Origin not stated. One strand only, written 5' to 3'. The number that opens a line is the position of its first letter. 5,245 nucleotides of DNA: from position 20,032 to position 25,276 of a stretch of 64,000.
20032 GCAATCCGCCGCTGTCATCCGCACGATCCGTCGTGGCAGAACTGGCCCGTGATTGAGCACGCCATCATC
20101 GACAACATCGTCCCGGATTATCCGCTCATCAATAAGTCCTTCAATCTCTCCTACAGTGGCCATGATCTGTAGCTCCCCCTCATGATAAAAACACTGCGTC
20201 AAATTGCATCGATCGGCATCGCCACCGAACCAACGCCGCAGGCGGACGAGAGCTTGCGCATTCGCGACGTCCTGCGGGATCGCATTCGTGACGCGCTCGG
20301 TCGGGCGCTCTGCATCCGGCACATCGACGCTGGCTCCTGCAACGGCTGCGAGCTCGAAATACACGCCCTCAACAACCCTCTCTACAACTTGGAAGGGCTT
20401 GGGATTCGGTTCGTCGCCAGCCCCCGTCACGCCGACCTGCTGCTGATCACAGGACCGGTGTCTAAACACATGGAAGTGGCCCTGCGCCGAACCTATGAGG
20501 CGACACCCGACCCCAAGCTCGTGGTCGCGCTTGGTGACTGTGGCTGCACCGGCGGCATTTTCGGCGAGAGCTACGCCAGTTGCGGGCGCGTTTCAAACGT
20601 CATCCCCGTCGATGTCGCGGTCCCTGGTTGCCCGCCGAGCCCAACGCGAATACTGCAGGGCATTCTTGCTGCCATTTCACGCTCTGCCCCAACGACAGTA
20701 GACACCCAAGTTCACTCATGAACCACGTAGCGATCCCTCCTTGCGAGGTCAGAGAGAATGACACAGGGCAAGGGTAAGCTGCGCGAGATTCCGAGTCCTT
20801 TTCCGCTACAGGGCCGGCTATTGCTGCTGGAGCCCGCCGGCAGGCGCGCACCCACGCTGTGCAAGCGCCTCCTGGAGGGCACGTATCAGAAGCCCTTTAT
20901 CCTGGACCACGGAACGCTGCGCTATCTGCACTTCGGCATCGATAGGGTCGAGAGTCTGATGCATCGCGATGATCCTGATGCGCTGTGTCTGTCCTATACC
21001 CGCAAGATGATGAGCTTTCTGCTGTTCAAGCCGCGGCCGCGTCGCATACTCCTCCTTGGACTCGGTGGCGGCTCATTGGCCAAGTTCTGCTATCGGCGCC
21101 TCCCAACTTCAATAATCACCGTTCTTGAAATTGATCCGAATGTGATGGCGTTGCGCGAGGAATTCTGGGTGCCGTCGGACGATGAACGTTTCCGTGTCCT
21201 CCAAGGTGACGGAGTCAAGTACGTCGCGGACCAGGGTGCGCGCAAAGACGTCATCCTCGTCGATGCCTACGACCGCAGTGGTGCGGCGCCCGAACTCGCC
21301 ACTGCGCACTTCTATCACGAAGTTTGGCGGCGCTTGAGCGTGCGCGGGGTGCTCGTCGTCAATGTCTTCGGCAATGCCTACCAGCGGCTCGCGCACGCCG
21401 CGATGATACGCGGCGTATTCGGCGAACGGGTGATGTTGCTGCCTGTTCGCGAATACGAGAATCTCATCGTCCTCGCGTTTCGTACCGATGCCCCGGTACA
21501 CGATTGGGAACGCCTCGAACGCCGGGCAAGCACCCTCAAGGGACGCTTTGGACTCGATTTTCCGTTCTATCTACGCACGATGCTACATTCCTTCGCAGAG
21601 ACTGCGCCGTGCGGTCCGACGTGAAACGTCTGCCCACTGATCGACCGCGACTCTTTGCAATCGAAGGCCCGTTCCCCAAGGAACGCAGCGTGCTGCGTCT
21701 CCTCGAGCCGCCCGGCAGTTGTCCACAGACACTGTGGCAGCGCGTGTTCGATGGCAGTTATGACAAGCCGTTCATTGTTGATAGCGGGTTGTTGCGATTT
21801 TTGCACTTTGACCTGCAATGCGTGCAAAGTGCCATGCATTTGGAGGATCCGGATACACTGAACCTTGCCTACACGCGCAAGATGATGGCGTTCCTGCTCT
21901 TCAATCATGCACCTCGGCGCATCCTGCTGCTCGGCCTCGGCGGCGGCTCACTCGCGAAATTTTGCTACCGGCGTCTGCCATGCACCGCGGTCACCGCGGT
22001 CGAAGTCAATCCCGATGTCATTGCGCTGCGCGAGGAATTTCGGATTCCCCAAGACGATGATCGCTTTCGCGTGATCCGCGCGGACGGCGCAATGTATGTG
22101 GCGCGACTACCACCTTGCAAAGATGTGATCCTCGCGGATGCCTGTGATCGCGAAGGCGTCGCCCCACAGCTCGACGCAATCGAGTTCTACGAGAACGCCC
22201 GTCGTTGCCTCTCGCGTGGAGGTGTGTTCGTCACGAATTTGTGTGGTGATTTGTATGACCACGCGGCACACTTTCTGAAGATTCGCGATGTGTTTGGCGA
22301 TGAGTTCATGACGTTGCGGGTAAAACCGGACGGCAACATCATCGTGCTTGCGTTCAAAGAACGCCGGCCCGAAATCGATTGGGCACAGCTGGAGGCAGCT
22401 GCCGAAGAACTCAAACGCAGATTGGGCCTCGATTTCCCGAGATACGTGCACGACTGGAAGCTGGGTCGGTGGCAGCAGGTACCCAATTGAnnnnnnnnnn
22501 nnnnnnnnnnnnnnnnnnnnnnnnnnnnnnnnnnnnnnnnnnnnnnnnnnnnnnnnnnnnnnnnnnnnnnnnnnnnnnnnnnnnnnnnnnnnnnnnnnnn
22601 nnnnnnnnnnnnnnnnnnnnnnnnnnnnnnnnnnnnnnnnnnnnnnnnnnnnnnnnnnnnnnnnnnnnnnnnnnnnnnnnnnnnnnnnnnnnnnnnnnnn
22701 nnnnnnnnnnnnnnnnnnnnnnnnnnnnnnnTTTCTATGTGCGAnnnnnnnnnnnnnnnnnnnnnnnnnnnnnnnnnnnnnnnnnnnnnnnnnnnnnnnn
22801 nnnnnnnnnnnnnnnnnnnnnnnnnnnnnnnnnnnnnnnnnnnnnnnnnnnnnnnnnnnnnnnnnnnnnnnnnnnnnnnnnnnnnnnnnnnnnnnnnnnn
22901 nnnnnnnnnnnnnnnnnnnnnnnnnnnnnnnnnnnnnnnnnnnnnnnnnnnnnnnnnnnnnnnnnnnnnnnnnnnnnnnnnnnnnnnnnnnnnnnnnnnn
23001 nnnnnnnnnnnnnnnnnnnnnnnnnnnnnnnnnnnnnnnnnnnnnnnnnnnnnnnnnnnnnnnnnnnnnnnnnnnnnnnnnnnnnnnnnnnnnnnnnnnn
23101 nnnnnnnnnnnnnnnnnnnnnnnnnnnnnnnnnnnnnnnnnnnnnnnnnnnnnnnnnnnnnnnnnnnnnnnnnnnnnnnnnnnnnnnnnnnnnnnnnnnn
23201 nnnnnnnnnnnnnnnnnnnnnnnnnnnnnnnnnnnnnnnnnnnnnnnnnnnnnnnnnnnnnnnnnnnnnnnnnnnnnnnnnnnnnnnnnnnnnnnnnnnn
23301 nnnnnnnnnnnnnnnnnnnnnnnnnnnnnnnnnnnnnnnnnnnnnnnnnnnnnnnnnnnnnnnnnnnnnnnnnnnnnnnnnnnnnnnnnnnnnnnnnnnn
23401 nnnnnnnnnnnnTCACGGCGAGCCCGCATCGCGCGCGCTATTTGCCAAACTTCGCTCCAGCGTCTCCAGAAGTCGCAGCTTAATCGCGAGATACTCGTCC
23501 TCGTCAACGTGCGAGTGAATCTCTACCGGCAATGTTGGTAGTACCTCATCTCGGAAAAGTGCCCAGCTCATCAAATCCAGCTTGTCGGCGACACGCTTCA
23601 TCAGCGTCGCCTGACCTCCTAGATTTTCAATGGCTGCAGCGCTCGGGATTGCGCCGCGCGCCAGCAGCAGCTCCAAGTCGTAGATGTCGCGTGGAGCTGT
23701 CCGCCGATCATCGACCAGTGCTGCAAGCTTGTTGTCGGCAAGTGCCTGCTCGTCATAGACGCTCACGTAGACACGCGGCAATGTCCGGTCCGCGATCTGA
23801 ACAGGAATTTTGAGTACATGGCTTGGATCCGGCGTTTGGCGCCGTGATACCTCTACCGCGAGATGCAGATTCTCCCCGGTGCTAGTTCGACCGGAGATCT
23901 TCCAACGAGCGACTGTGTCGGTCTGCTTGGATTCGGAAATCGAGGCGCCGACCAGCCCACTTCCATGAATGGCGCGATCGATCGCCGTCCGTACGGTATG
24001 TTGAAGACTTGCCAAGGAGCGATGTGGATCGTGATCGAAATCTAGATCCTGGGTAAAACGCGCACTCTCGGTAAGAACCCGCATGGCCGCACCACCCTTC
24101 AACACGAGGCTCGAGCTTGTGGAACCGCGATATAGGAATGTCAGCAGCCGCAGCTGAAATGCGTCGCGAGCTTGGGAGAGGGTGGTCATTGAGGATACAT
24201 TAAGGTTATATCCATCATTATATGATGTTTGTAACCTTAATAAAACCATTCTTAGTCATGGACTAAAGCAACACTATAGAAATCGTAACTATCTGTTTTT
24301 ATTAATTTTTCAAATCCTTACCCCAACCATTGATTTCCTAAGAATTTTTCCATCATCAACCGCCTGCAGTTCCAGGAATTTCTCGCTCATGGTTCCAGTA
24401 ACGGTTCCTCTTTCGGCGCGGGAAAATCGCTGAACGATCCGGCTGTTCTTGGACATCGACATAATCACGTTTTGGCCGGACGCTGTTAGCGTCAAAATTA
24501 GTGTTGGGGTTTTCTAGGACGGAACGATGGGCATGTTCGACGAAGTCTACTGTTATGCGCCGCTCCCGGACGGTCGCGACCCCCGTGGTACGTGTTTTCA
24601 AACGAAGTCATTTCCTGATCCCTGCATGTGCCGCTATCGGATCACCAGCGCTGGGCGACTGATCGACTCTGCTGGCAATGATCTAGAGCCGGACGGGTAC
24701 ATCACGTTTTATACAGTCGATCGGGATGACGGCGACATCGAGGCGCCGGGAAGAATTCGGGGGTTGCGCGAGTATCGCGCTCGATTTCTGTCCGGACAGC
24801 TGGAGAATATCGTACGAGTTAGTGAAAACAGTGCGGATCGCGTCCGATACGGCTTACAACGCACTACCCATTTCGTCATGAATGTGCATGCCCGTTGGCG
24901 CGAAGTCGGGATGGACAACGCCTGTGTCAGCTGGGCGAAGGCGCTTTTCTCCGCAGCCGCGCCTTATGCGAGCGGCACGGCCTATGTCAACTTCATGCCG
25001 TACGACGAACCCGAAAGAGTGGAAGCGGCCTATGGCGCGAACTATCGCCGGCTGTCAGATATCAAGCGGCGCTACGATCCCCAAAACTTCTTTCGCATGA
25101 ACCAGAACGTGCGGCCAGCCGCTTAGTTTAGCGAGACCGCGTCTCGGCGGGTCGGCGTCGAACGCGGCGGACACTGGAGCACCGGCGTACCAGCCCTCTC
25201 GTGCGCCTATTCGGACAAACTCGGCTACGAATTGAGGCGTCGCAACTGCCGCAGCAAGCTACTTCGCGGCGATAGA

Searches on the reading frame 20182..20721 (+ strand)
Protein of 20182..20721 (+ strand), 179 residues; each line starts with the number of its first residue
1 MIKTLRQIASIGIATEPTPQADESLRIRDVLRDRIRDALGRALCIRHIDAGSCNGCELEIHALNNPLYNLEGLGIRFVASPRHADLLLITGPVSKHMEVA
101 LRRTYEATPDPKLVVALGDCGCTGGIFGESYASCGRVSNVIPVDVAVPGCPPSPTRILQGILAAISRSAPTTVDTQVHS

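Call 7: search_protein_families(library=pfam, proteins=[window:20182-20721:+])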
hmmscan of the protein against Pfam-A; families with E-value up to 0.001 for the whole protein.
window:20182-20721:+ (179 aa): 1 family
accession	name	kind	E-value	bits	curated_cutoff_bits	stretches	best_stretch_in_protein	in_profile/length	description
PF01058.29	Oxidored_q6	-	5.7e-32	110.6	27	1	53-163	1-127/128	NADH ubiquinone oxidoreductase, 20 Kd subunit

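Call 8: search_protein_families(library=ncbifam, proteins=[window:20182-20721:+], max_evalue=0.01)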
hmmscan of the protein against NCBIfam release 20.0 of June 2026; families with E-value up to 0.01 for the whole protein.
window:20182-20721:+ (179 aa): 18 families
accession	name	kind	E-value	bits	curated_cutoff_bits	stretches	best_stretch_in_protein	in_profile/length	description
NF005012.1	PRK06411.1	subfamily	1.8e-33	115.4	116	1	54-163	44-153/166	NADH-quinone oxidoreductase subunit NuoB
TIGR01957.1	nuoB_fam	subfamily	2.3e-29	102.2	142.7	1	54-163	27-137/145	NADH-quinone oxidoreductase subunit B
NF011395.0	PRK14820.1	equivalog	6e-26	91.3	263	1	50-162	41-151/180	NADH-quinone oxidoreductase subunit B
NF011393.0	PRK14818.1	equivalog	2.2e-25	89.1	255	1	54-163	41-150/173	NADH dehydrogenase subunit B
NF011391.0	PRK14816.1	equivalog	9.8e-25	87.3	283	1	50-163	60-172/196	NADH-quinone oxidoreductase subunit B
NF011390.0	PRK14815.1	equivalog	4.6e-23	81.4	281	1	55-163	44-152/183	NADH dehydrogenase subunit B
NF011392.0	PRK14817.1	equivalog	6.5e-23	81.3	271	1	55-163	47-155/182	NADH-quinone oxidoreductase subunit B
NF011388.0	PRK14813.1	equivalog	1.4e-22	80.5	294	1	55-162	39-147/189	NADH dehydrogenase subunit B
NF011394.0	PRK14819.1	equivalog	1.5e-22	80.4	312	1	54-162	41-150/264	NADH-quinone oxidoreductase subunit B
NF009808.0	PRK13292.1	equivalog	5e-21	74.3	1156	1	56-163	37-144/791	NADH-quinone oxidoreductase subunit B/C/D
NF011389.0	PRK14814.1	equivalog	4.8e-19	68.9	285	1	57-162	46-151/186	NADH dehydrogenase subunit B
TIGR03294.1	FrhG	equivalog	2.3e-09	37.4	245.5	1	83-165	50-141/228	coenzyme F420 hydrogenase subunit gamma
NF045875.1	F420_non_VhuG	exception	1.8e-06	27.4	450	1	136-167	135-166/286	F420-non-reducing hydrogenase subunit VhuG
NF040831.1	sulfhyd_ShyD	equivalog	4e-06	26.6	460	0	51-128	9-91/240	NAD(P)-dependent hydrogenase/sulfhydrogenase 2 subunit delta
NF040836.1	sulfhyd_HydD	equivalog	4.9e-05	22.6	500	0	51-126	14-94/261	NADPH-dependent hydrogenase/sulfhydrogenase 1 subunit delta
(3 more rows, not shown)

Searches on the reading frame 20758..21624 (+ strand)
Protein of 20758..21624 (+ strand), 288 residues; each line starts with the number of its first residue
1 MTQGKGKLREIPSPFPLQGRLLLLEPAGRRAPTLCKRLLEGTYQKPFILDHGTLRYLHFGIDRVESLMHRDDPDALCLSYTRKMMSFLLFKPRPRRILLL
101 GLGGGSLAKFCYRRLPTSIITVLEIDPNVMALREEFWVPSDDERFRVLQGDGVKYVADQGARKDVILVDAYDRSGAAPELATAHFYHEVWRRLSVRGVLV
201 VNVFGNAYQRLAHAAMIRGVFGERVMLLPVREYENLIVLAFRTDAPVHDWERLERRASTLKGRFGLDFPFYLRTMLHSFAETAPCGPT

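Call 7: search_protein_families(library=pfam, proteins=[window:20758-21624:+])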
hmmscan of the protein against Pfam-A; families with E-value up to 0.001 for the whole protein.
window:20758-21624:+ (288 aa): 1 family
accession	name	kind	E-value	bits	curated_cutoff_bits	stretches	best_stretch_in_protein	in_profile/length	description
PF01564.23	Spermine_synth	-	2.8e-10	40.5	22.9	1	83-201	7-130/186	Spermine/spermidine synthase domain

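Call 67: search_protein_families(library=ncbifam, proteins=[window:20758-21624:+], max_evalue=0.00001)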
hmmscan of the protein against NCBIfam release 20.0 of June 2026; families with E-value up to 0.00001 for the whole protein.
window:20758-21624:+ (288 aa): 5 families
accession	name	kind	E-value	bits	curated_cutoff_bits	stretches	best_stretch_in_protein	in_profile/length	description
NF003380.0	PRK04457.1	equivalog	2.3e-64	217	304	1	50-277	26-254/265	polyamine aminopropyltransferase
NF002010.0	PRK00811.1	equivalog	6.1e-17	61.8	260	1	88-216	73-206/287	polyamine aminopropyltransferase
NF037959.1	MFS_SpdSyn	subfamily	3.3e-14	52.5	40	1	65-218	245-400/480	fused MFS/spermidine synthase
TIGR00417.1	speE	equivalog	2.3e-13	50.1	249.55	1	88-202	67-185/271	spermidine synthase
NF002956.0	PRK03612.1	equivalog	3.3e-08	32.4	472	1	90-203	296-417/522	polyamine aminopropyltransferase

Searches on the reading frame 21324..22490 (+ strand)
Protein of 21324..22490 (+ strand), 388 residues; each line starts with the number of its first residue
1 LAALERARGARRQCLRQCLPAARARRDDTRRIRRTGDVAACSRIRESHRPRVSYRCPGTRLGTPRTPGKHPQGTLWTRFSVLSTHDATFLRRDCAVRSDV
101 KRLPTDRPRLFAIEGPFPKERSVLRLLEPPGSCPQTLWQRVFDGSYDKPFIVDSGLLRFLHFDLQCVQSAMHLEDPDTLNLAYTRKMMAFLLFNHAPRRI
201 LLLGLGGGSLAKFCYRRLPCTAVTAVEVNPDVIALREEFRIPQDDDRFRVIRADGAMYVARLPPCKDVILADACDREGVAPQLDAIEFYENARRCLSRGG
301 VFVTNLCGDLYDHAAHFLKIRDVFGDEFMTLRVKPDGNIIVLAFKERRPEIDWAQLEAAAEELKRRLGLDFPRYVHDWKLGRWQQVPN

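Call 7: search_protein_families(library=pfam, proteins=[window:21324-22490:+])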
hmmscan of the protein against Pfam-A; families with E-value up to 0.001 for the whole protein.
window:21324-22490:+ (388 aa): 1 family
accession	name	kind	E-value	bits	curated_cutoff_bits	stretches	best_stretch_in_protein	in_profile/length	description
PF01564.23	Spermine_synth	-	7e-11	42.4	22.9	1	182-305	3-131/186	Spermine/spermidine synthase domain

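Call 67: search_protein_families(library=ncbifam, proteins=[window:21324-22490:+], max_evalue=0.00001)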
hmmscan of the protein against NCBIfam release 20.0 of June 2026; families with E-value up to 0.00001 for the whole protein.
window:21324-22490:+ (388 aa): 5 families
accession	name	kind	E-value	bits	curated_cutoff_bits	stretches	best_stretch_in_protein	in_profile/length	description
NF003380.0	PRK04457.1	equivalog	7e-66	222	304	1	154-379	27-253/265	polyamine aminopropyltransferase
NF002010.0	PRK00811.1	equivalog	6.7e-15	55.1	260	1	191-312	73-199/287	polyamine aminopropyltransferase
TIGR00417.1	speE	equivalog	1.9e-13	50.3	249.55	1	183-305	58-185/271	spermidine synthase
NF037959.1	MFS_SpdSyn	subfamily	2.4e-08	33.2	40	1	168-318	245-396/480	fused MFS/spermidine synthase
NF002956.0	PRK03612.1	equivalog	4.2e-06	25.4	472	1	193-320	296-430/522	polyamine aminopropyltransferase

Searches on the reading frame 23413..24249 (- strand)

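Call 21: search_protein_families(library=pfam, proteins=[window:23413-24249:-], max_evalue=0.001)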
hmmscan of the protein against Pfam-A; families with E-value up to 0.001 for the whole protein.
window:23413-24249:- (278 aa): 1 family
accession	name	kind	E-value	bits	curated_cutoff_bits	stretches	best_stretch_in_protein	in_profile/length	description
PF08843.17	AbiEii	-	1.1e-20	75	22.5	1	39-230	3-217/238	Nucleotidyl transferase AbiEii toxin, Type IV TA system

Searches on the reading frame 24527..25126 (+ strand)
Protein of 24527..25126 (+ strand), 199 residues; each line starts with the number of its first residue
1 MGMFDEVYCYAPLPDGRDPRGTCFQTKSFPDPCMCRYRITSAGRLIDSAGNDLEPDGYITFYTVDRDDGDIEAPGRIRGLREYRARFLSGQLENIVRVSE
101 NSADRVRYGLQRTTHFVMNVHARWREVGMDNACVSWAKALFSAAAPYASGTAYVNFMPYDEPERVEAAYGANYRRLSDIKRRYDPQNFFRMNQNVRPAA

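Call 21: search_protein_families(library=pfam, proteins=[window:24527-25126:+], max_evalue=0.001)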
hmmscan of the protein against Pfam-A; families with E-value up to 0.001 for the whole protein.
window:24527-25126:+ (199 aa): 1 family
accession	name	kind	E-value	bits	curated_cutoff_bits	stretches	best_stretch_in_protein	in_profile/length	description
PF08031.17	BBE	-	8.4e-18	64.6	20.6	1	152-196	1-45/45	Berberine and berberine like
